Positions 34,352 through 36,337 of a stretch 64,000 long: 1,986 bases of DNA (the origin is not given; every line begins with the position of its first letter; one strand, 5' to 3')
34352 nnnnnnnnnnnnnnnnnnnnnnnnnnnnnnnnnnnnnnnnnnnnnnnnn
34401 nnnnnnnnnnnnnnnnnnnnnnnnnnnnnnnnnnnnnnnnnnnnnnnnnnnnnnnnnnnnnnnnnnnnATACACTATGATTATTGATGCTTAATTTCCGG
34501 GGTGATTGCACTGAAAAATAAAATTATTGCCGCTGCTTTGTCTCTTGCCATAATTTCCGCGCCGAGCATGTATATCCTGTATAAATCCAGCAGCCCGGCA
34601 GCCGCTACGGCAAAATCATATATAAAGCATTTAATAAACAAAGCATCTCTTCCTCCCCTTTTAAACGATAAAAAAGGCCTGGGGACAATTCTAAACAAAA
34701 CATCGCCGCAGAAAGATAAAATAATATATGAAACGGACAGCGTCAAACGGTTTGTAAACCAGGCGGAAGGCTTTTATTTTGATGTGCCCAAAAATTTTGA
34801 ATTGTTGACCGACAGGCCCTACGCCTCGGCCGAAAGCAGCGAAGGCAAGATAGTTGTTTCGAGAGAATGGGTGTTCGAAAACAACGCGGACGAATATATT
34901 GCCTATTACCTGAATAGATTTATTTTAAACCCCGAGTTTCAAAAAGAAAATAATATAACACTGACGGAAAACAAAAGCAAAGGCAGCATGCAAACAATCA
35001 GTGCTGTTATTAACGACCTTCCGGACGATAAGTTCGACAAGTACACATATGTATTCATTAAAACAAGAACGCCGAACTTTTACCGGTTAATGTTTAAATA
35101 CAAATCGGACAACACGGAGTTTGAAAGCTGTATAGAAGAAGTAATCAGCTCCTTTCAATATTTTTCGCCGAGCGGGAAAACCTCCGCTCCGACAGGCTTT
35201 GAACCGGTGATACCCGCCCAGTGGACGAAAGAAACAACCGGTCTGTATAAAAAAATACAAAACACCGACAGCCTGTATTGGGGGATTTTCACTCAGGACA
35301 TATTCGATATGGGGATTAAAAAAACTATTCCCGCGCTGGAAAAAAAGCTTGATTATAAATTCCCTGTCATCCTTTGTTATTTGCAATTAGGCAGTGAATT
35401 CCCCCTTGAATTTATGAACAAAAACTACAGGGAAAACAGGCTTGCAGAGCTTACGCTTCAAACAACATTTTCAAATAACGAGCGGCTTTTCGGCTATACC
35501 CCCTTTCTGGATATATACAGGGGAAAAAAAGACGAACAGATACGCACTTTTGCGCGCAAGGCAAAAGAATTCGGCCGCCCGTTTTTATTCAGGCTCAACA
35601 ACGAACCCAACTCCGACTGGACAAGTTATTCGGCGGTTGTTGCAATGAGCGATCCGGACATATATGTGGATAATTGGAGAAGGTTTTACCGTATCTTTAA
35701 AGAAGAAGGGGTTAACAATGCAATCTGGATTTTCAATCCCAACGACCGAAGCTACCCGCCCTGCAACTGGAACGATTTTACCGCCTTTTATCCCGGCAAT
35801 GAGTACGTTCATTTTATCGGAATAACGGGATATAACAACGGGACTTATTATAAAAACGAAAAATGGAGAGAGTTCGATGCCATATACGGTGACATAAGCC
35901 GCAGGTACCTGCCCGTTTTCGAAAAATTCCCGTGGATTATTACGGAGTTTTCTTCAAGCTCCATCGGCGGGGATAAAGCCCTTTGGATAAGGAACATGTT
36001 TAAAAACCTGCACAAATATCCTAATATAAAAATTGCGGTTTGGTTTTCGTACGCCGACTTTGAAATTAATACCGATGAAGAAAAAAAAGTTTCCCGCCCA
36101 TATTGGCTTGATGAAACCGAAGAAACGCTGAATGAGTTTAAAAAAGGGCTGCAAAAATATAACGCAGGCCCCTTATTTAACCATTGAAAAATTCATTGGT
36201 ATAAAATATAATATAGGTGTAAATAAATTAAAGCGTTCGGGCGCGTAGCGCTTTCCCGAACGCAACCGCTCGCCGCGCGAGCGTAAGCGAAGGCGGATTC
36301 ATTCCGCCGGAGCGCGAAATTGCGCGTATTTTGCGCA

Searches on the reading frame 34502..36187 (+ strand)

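Call 11: search_protein_families(library=pfam, proteins=[window:34502-36187:+])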
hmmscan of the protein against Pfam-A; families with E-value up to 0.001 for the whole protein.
window:34502-36187:+ (561 aa): 1 family
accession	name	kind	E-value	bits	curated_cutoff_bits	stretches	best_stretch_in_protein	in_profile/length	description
PF02156.21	Glyco_hydro_26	-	6.4e-11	42.6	20.2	1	346-463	138-249/311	Glycosyl hydrolase family 26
